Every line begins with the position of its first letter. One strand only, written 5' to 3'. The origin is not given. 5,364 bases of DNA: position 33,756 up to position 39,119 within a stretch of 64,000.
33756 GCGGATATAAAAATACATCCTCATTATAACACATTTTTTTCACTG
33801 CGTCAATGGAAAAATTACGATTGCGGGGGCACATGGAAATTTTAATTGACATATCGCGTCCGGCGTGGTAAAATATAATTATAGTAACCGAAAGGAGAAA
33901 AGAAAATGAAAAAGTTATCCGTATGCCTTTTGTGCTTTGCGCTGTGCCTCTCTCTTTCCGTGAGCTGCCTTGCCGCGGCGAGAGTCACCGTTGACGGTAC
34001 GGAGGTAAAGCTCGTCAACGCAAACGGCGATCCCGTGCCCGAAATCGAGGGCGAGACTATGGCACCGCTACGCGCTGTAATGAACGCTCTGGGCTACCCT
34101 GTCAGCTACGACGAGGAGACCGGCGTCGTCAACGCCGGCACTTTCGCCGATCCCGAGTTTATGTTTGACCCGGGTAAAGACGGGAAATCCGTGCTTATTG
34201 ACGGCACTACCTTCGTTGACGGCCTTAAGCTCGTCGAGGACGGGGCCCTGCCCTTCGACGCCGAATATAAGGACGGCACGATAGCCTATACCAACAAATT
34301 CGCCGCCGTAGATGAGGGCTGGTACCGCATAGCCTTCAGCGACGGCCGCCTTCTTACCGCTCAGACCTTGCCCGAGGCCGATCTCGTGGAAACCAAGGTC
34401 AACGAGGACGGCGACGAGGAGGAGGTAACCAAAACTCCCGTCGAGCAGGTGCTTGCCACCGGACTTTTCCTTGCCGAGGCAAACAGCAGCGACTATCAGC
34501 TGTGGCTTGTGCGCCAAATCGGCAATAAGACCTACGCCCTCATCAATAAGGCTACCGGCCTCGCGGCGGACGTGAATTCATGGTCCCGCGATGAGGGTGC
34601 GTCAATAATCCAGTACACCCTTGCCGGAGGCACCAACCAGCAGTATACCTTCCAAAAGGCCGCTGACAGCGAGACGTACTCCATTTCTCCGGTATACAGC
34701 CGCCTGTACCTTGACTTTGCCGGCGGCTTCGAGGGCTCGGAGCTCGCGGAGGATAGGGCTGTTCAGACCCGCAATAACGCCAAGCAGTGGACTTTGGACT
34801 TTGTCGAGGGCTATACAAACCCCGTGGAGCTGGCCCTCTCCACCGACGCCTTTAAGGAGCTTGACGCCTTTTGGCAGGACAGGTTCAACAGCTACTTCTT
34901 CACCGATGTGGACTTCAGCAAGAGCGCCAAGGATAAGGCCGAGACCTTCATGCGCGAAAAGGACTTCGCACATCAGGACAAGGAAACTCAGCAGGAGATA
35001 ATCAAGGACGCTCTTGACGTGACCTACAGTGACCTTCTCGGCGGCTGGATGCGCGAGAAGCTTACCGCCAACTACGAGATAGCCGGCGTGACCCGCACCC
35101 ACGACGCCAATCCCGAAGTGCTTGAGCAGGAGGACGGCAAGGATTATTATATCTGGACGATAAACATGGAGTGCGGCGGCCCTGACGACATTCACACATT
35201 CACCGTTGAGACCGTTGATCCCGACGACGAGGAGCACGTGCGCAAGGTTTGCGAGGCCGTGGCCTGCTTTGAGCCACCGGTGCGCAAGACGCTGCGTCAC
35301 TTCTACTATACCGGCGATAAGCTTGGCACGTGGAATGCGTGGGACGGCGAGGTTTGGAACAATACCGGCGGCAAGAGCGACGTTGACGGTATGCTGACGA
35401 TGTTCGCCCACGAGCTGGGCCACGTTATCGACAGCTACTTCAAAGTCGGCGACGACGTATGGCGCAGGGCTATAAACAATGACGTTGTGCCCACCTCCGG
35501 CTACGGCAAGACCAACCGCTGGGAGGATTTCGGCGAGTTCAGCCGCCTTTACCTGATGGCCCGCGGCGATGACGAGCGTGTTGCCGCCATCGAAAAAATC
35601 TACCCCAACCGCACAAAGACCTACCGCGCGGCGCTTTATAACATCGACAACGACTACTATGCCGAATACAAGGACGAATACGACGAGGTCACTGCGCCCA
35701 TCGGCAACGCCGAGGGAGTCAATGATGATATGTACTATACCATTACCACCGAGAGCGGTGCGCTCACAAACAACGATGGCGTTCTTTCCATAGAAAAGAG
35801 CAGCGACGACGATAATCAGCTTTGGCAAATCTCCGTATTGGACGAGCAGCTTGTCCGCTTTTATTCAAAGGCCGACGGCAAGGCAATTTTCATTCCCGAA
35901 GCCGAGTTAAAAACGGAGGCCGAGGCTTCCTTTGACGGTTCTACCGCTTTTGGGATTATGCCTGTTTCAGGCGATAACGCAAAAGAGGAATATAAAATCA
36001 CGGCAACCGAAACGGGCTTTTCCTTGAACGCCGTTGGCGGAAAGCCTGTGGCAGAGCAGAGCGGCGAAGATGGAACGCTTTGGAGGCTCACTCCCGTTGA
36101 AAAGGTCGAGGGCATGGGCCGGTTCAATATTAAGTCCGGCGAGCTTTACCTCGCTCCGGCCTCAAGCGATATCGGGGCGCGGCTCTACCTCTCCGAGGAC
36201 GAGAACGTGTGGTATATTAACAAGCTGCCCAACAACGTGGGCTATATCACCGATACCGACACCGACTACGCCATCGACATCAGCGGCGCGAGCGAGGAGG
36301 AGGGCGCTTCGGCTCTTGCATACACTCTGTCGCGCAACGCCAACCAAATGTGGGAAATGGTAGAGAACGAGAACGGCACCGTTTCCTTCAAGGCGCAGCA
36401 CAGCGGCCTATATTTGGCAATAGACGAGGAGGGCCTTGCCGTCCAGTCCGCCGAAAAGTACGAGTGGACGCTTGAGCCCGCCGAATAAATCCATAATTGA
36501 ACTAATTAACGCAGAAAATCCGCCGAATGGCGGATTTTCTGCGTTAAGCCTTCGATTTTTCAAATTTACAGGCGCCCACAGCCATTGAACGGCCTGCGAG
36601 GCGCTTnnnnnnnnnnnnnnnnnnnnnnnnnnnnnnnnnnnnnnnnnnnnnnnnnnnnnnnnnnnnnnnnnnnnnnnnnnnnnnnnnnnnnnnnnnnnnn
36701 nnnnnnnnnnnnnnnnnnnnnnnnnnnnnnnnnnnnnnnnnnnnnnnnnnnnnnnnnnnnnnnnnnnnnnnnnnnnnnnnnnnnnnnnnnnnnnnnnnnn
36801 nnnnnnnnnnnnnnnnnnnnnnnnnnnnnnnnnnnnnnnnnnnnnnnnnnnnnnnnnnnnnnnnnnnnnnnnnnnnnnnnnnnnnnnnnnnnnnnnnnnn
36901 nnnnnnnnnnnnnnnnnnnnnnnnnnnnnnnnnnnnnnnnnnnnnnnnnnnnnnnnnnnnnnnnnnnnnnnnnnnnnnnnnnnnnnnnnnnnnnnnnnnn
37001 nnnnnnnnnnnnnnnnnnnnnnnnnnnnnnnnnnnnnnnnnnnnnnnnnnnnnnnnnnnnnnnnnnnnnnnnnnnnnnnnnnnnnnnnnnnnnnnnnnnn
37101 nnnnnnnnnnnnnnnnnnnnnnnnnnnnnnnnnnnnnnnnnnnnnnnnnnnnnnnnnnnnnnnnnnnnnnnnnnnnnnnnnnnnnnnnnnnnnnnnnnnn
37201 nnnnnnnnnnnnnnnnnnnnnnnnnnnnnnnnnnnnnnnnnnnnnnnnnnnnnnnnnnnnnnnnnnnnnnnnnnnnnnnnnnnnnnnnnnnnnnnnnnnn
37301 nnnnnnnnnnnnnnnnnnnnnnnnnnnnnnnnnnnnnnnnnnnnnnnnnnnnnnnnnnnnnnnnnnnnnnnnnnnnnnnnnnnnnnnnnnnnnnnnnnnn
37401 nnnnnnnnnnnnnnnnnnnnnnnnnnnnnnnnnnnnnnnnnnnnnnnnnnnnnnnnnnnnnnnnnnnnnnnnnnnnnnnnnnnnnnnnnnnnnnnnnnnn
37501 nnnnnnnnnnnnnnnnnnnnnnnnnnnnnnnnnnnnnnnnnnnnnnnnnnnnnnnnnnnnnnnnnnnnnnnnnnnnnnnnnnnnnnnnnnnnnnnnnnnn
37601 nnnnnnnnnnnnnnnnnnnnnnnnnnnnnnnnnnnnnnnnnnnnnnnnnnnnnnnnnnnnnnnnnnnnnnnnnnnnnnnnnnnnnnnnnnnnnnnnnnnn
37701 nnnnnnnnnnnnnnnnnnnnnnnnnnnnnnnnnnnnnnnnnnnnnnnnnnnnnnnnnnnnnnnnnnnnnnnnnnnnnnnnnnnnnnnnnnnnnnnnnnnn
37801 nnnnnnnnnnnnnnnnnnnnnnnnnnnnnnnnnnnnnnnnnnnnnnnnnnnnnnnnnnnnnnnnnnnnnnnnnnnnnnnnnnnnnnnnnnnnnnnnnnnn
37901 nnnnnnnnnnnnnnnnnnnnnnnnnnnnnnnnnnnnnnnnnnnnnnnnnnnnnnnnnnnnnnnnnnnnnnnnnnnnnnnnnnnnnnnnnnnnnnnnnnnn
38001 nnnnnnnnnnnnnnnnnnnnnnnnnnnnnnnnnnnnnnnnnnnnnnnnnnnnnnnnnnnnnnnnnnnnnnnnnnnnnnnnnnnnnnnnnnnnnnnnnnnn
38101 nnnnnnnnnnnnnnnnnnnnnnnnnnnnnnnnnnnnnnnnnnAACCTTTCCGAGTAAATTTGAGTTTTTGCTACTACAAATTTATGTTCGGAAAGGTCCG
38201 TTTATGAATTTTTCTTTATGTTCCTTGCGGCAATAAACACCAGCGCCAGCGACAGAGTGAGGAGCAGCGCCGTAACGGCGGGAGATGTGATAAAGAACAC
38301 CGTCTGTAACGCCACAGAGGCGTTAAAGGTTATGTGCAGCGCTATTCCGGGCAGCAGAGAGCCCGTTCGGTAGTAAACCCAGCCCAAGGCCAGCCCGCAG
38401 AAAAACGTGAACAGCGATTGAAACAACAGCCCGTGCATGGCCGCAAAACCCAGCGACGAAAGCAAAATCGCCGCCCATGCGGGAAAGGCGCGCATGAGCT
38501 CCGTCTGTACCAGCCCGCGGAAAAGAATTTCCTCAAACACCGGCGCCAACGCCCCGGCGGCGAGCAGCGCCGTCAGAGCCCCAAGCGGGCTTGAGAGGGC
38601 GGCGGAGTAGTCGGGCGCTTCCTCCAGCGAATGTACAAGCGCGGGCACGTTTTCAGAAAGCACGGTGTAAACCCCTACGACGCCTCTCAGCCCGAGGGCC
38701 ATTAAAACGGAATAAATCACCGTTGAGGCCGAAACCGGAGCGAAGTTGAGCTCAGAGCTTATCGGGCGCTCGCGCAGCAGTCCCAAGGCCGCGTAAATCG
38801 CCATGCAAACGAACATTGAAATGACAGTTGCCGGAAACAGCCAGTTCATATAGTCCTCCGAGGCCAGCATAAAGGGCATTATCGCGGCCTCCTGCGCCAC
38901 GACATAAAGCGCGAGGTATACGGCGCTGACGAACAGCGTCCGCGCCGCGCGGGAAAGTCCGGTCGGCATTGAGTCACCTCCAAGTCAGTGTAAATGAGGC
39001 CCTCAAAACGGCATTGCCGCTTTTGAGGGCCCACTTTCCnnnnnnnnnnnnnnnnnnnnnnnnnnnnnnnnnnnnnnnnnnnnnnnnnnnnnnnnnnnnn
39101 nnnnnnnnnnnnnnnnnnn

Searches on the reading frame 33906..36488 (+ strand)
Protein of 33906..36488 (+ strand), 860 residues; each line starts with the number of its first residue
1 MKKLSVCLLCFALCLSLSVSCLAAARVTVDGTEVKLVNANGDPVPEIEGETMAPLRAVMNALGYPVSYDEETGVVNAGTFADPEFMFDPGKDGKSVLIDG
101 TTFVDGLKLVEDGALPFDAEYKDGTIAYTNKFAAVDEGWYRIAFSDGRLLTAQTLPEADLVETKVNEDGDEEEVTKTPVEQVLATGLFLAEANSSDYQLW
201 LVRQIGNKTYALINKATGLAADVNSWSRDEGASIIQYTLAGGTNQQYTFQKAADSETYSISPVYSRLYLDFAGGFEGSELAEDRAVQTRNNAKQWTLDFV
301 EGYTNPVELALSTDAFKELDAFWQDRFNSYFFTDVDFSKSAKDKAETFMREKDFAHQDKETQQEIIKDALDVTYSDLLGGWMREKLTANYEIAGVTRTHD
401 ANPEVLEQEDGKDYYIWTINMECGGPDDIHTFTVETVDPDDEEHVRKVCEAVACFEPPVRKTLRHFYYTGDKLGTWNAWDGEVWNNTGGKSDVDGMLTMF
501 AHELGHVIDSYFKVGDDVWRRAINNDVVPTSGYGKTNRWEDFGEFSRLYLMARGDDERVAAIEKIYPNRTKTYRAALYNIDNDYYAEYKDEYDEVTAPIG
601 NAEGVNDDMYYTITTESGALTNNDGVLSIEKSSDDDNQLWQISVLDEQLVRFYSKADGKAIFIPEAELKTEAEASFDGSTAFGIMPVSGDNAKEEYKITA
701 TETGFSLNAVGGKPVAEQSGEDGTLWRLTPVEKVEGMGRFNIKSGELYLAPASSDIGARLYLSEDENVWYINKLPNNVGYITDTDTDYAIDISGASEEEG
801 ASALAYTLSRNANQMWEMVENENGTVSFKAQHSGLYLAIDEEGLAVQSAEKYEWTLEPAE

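Call 49: search_protein_families(library=pfam, proteins=[window:33906-36488:+], max_evalue=0.01)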
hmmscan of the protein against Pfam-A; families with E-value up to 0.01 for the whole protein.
window:33906-36488:+ (860 aa): 3 families
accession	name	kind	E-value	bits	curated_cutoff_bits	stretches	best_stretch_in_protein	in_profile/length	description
PF14200.12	RicinB_lectin_2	-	5.1e-28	98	25.6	2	197-274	2-78/89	Ricin-type beta-trefoil lectin domain-like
PF00652.28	Ricin_B_lectin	-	3.9e-06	27.5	29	0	209-253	2-88/126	Ricin-type beta-trefoil lectin domain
PF07833.16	Cu_amine_oxidN1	-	3.1e-05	24.3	24.2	1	29-77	2-46/108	Copper amine oxidase N-terminal domain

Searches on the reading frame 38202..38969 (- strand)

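Call 95: search_protein_families(library=pfam, proteins=[window:38202-38969:-], max_evalue=0.0001)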
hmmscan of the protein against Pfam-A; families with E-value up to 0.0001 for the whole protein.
window:38202-38969:- (255 aa): 1 family
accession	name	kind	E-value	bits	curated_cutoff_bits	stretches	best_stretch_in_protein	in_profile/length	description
PF02517.21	Rce1-like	-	2.4e-22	79.5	22.4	1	131-217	4-92/93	Type II CAAX prenyl endopeptidase Rce1-like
